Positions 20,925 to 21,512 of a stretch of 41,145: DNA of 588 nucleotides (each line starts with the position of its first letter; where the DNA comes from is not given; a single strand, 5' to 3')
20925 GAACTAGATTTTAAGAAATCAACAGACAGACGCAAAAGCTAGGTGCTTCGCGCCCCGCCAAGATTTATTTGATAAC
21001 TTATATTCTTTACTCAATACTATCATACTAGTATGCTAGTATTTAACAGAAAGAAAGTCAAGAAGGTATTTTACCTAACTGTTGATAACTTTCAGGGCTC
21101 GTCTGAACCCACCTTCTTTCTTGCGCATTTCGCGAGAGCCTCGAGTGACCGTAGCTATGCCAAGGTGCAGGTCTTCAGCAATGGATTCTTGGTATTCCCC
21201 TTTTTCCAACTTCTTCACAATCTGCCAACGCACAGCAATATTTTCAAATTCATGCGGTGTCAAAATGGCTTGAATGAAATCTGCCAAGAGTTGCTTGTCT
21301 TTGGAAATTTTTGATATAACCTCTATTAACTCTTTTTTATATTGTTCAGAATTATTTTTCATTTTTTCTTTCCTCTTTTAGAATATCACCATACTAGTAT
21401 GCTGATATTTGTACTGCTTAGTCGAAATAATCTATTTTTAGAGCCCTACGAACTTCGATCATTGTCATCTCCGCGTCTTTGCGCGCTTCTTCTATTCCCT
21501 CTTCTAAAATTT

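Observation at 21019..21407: TrpR-family repressor with CTAG-box palindromic operators at its own promoter, at the GC-rich RNA upstream of aspS, and at the kinase/Cys-rich operon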

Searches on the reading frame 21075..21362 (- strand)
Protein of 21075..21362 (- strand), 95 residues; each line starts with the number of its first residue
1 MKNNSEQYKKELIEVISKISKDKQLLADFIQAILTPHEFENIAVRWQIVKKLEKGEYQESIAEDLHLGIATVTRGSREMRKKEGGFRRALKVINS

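Call 7: search_protein_families(library=pfam, proteins=[window:21075-21362:-])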
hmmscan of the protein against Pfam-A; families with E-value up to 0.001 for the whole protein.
window:21075-21362:- (95 aa): 1 family
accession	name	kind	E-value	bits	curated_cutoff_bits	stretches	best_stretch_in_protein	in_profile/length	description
PF01371.25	Trp_repressor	-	2.5e-16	60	27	1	10-91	4-85/88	Trp repressor protein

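Call 10: search_protein_families(library=ncbifam, proteins=[window:21075-21362:-], max_evalue=0.01)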
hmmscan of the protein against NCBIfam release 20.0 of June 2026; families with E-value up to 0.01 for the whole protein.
window:21075-21362:- (95 aa): 2 families
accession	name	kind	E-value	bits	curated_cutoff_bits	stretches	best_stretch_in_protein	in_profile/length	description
TIGR01321.1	TrpR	equivalog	2.1e-13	50.5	67.25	1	1-89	1-89/94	trp operon repressor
TIGR02531.1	yecD_yerC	hypoth_equivalog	0.00072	19.9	42.2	1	11-83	7-78/88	YerC/YecD family TrpR-related protein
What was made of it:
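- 21075..21362 (-): TrpR-family repressor gene, 95 aa. PF01371 at 60 bits; TIGR01321 at 50.5 bits, below its 67.25 cut-off (calls 7, 10).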

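Call 19: find_homologous_proteins(query=window:21075-21362:-, max_evalue=0.00001)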
Query window:21075-21362:- (95 aa): 402 proteins with E <= 0.00001 among 404 candidates; the best 120 are listed.
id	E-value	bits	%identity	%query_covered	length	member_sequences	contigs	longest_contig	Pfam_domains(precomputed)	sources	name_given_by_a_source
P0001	2.4e-53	195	100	100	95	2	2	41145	PF01371.26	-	-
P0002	3.1e-49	182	92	100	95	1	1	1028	PF01371.26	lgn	-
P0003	2.6e-48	179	89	100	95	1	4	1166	PF01371.26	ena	-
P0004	2.6e-48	179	89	100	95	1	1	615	PF01371.26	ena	-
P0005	3.7e-48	179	89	100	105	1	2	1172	PF01371.26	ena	-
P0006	2.2e-47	176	89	100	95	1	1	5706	PF01371.26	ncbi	-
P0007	8.8e-47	174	88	100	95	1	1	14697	PF01371.26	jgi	jgi:TrpR family trp operon transcriptional repressor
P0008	1.3e-46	174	85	98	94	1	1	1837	PF01371.26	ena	-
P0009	1.4e-46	173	85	98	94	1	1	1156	PF01371.26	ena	-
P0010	8.2e-46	171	87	100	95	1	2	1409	PF01371.26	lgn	-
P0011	1.0e-45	171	86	100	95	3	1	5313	PF01371.26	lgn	-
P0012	1.4e-45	170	84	100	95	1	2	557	PF01371.26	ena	-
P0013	4.6e-45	169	85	98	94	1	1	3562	PF01371.26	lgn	-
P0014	5.5e-45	168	86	98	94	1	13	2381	PF01371.26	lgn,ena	-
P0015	7.6e-45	168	83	98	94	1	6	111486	PF01371.26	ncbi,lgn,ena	ncbi:MAG: Trp family transcriptional regulator [Patescibacteria group bacterium]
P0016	9.3e-45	168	84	98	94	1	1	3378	PF01371.26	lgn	-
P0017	1.0e-44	168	81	99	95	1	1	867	PF01371.26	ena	-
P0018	4.2e-44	166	82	98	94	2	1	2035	PF01371.26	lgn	-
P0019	6.2e-44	165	83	98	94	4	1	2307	PF01371.26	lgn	-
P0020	8.2e-44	165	85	98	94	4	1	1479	PF01371.26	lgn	-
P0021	8.5e-44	165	81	99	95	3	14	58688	PF01371.26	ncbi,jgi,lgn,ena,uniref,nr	ncbi:hypothetical protein A3C67_02290 [Candidatus Nomurabacteria bacterium RIFCSPHIGHO2_02_FULL_42_1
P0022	9.0e-44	165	84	98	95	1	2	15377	PF01371.26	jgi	jgi:TrpR family trp operon transcriptional repressor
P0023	9.2e-44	164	82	98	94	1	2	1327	PF01371.26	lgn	-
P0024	9.9e-44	164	81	99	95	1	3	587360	PF01371.26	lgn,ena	-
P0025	1.1e-43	164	81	98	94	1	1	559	PF01371.26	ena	-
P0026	1.1e-43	164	84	98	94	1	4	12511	PF01371.26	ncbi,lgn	-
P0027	1.3e-43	164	82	100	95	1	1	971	PF01371.26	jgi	jgi:TrpR family transcriptional regulator, trp operon repressor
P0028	1.5e-43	164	82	98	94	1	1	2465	PF01371.26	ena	-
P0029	2.3e-43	163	83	98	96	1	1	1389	PF01371.26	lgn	-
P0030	2.5e-43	163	81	100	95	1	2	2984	PF01371.26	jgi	jgi:TrpR family trp operon transcriptional repressor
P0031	3.1e-43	163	81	98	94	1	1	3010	PF01371.26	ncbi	-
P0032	3.2e-43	163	81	98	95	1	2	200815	PF01371.26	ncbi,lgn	-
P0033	3.4e-43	163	81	99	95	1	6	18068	PF01371.26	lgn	-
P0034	3.7e-43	163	81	100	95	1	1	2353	PF01371.26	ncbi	-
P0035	4.1e-43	162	81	98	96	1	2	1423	PF01371.26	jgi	jgi:TrpR family trp operon transcriptional repressor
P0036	4.2e-43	162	80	98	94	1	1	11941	PF01371.26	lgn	-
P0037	4.3e-43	162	82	99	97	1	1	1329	PF01371.26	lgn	-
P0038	4.5e-43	162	80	98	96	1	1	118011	PF01371.26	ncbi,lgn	-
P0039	4.9e-43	162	79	100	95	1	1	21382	PF01371.26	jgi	jgi:TrpR family trp operon transcriptional repressor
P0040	5.0e-43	162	84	98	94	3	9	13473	PF01371.26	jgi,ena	-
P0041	6.0e-43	162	81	98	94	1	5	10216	PF01371.26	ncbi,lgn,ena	-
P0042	6.5e-43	162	81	99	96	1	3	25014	PF01371.26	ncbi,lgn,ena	-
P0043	6.6e-43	162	81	98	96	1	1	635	PF01371.26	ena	-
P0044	6.8e-43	162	80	99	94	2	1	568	PF01371.26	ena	-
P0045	7.8e-43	162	80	98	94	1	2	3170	PF01371.26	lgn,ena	-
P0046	8.0e-43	162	81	98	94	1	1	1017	PF01371.26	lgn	-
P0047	9.5e-43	161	84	99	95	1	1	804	PF01371.26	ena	-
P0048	1.0e-42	161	83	98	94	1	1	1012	PF01371.26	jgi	jgi:TrpR family trp operon transcriptional repressor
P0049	1.1e-42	161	82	100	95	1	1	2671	PF01371.26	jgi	jgi:TrpR family transcriptional regulator, trp operon repressor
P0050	1.2e-42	161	81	98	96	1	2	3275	PF01371.26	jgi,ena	-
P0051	1.3e-42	161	83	98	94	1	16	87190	PF01371.26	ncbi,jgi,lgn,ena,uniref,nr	ncbi:hypothetical protein A2641_03735 [Candidatus Nomurabacteria bacterium RIFCSPHIGHO2_01_FULL_37_2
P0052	1.4e-42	161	80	100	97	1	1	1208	PF01371.26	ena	-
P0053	1.4e-42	161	79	99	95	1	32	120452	PF01371.26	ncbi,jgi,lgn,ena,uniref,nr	ncbi:hypothetical protein A3C60_01545 [Candidatus Nomurabacteria bacterium RIFCSPHIGHO2_02_FULL_37_4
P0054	1.5e-42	161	82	99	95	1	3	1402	PF01371.26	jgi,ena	-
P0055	1.6e-42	161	82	98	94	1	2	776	PF01371.26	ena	-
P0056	1.7e-42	160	78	98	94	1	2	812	PF01371.26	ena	-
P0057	1.7e-42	160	83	98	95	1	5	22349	PF01371.26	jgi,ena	-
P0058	1.7e-42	160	80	98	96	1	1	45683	PF01371.26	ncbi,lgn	-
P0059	1.9e-42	160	81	98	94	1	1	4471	PF01371.26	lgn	-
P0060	1.9e-42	160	81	98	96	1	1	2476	PF01371.26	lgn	-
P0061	2.1e-42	160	80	98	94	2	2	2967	PF01371.26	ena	-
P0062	2.2e-42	160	81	98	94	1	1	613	PF01371.26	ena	-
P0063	2.4e-42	160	80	98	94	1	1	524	PF01371.26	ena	-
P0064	2.4e-42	160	80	100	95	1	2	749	PF01371.26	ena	-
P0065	2.7e-42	160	81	98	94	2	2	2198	PF01371.26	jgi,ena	jgi:TrpR family trp operon transcriptional repressor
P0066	2.8e-42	160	81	98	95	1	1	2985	PF01371.26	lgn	-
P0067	3.0e-42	160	76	99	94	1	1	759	PF01371.26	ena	-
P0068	3.2e-42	160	83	98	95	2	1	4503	PF01371.26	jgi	-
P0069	3.2e-42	160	81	98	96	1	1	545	PF01371.26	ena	-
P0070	3.4e-42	160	77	100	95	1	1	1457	PF01371.26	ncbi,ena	-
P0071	3.6e-42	159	80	100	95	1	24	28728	PF01371.26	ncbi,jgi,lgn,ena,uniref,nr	ncbi:MAG: Trp repressor [Candidatus Nomurabacteria bacterium GW2011_GWA1_37_20]|uniref:Trp repressor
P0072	3.8e-42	159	81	98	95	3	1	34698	PF01371.26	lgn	-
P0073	3.9e-42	159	77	99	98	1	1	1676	PF01371.26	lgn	-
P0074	3.9e-42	159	80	99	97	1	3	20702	PF01371.26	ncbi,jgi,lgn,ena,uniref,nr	ncbi:transcriptional regulator [Candidatus Nomurabacteria bacterium CG_4_9_14_0_2_um_filter_32_10]|u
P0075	4.2e-42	159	82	98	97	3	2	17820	PF01371.26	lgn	-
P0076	4.3e-42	159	81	98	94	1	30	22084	PF01371.26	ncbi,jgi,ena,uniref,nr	ncbi:hypothetical protein A3B84_02775 [Candidatus Nomurabacteria bacterium RIFCSPHIGHO2_02_FULL_35_1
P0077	4.4e-42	159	81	98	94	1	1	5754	PF01371.26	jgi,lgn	jgi:TrpR family trp operon transcriptional repressor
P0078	4.8e-42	159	82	98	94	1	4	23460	PF01371.26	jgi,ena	-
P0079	4.8e-42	159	77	98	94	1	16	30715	PF01371.26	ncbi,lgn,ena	ncbi:MAG: Trp family transcriptional regulator [Patescibacteria group bacterium]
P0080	4.9e-42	159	81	99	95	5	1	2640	PF01371.26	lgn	-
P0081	5.2e-42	159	77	98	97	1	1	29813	PF01371.26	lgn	-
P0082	5.7e-42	159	77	98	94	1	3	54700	PF01371.26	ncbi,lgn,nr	ncbi:MAG: Trp family transcriptional regulator [Candidatus Nomurabacteria bacterium]|nr:Trp family t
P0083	5.8e-42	159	80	98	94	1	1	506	PF01371.26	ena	-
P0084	6.5e-42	159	79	99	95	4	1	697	PF01371.26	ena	-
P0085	6.7e-42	159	77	98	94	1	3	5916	PF01371.26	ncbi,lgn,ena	-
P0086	6.9e-42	159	80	98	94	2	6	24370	PF01371.26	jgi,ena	-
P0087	7.2e-42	158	80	98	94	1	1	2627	PF01371.26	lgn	-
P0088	7.6e-42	158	80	98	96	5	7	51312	PF01371.26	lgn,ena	-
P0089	8.2e-42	158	78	98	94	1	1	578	PF01371.26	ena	-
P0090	8.5e-42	158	80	98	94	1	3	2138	PF01371.26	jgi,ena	-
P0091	9.0e-42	158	81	98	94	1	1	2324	PF01371.26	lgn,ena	-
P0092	9.1e-42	158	81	98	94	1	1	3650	PF01371.26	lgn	-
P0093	9.5e-42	158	81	98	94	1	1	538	PF01371.26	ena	-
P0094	1.0e-41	158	80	100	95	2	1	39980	PF01371.26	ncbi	-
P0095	1.0e-41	158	80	98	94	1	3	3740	PF01371.26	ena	-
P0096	1.1e-41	158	78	99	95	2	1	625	PF01371.26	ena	-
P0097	1.1e-41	158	77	100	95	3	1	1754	PF01371.26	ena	-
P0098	1.2e-41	158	78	98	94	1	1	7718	PF01371.26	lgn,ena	-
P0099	1.2e-41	158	79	99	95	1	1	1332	PF01371.26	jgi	jgi:TrpR family trp operon transcriptional repressor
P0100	1.2e-41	158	84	98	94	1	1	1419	PF01371.26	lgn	-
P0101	1.3e-41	158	81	98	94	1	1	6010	PF01371.26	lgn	-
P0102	1.4e-41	158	78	98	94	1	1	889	PF01371.26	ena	-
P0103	1.4e-41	158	80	99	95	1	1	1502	PF01371.26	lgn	-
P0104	1.5e-41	157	77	98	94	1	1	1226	PF01371.26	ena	-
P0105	1.5e-41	157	79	99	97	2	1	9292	PF01371.26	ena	-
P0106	1.5e-41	157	80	98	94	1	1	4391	PF01371.26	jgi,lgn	jgi:TrpR family trp operon transcriptional repressor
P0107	1.6e-41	157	77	100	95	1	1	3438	PF01371.26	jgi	jgi:Trp operon repressor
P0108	1.6e-41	157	77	98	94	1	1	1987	PF01371.26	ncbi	-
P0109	1.6e-41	157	80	99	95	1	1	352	PF01371.26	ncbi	-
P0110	1.6e-41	157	78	98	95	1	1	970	PF01371.26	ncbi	-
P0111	1.7e-41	157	77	100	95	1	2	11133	PF01371.26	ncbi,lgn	-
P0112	1.8e-41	157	81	98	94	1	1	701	PF01371.26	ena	-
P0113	1.8e-41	157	80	98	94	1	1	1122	PF01371.26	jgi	jgi:TrpR family trp operon transcriptional repressor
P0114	1.8e-41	157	78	100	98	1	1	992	PF01371.26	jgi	jgi:TrpR family trp operon transcriptional repressor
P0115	1.8e-41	157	80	98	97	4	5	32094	PF01371.26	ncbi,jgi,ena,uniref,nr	ncbi:hypothetical protein COX94_00405 [Candidatus Nomurabacteria bacterium CG_4_10_14_0_2_um_filter_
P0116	1.8e-41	157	78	98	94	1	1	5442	PF01371.26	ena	-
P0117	1.9e-41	157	77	98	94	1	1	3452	PF01371.26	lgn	-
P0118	2.0e-41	157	81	98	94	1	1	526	PF01371.26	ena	-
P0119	2.0e-41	157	80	98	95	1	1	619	PF01371.26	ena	-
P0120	2.1e-41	157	76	98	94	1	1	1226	PF01371.26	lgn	-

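Call 21: find_related_loci(query=A1, collection=genome_contigs, flank=10000)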
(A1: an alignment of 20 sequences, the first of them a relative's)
Query A1 (95 aa) in genome_contigs; peptide patterns used: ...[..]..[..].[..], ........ (x = any residue, [..] = any of these).
104 stretches matched a pattern; 37 encode a relative of the query (tblastn E <= 1e-3); 36 distinct loci.
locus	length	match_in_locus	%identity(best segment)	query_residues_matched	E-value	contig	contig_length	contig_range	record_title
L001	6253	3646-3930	85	1-95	1e-51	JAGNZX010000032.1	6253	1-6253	MAG: Candidatus Paceibacterota bacterium isolate Go_Eff_bin_87 Go_Eff_37223_length_6253_cov_6.617205, whole genome shotg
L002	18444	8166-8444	83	1-93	3e-51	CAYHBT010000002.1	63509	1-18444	MAG TPA_asm: uncultured Candidatus Saccharibacteria bacterium isolate ERP119702_co2_98 genome assembly, contig: NODE_131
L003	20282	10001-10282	81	1-94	1e-50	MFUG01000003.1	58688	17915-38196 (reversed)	MAG: Candidatus Nomurabacteria bacterium RIFCSPHIGHO2_02_FULL_42_19 rifcsphigho2_02_scaffold_1328, whole genome shotgun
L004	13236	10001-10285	79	1-95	1e-49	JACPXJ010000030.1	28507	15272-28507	MAG: Candidatus Nomurabacteria bacterium isolate NC_groundwater_834_Pr1_B-0.1um_42_21 Montesol18_Bp1_scaffold_930546, wh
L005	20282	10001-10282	81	1-94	2e-49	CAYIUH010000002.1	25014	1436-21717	MAG TPA_asm: uncultured Candidatus Saccharibacteria bacterium isolate ERP119705_co6_845 genome assembly, contig: NODE_19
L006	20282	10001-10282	79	1-94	2e-49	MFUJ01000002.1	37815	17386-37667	MAG: Candidatus Nomurabacteria bacterium RIFCSPHIGHO2_12_FULL_37_29 rifcsphigho2_12_scaffold_1173, whole genome shotgun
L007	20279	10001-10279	83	1-93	2e-49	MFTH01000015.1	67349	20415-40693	MAG: Candidatus Nomurabacteria bacterium RIFCSPHIGHO2_01_FULL_37_25 rifcsphigho2_01_scaffold_715, whole genome shotgun s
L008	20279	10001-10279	77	1-93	1e-48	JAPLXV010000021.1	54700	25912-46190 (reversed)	MAG: Candidatus Nomurabacteria bacterium isolate LacPavin_0419_WC90_MAG_34_11 LacPavin_0419_WC90_scaffold_15977, whole g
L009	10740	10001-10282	78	1-94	2e-48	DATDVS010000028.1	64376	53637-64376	MAG TPA_asm: Candidatus Paceibacterota bacterium isolate SMAG_U8090 k141_567723, whole genome shotgun sequence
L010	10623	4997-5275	81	1-93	2e-48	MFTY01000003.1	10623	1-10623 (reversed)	MAG: Candidatus Nomurabacteria bacterium RIFCSPHIGHO2_02_FULL_35_13 rifcsphigho2_02_scaffold_13208, whole genome shotgun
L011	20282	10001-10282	78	1-94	8e-48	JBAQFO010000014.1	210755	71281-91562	MAG: Minisyncoccia bacterium isolate MFD12003_ilm_asm_bin26 k127_148532, whole genome shotgun sequence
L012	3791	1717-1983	82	1-89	9e-48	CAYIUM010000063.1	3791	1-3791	MAG TPA_asm: uncultured Candidatus Saccharibacteria bacterium isolate ERP119705_co4_482 genome assembly, contig: NODE_29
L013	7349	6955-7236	80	2-95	1e-47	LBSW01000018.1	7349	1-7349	MAG: Parcubacteria group bacterium GW2011_GWB1_37_13 US41_C0018, whole genome shotgun sequence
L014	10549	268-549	74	1-94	1e-46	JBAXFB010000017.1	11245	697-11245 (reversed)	MAG: bacterium isolate ELA260 MAG260_17, whole genome shotgun sequence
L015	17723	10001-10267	81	1-89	9e-47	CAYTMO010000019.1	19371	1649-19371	MAG TPA_asm: uncultured Candidatus Saccharibacteria bacterium isolate binchicken_co398_50 genome assembly, contig: NODE_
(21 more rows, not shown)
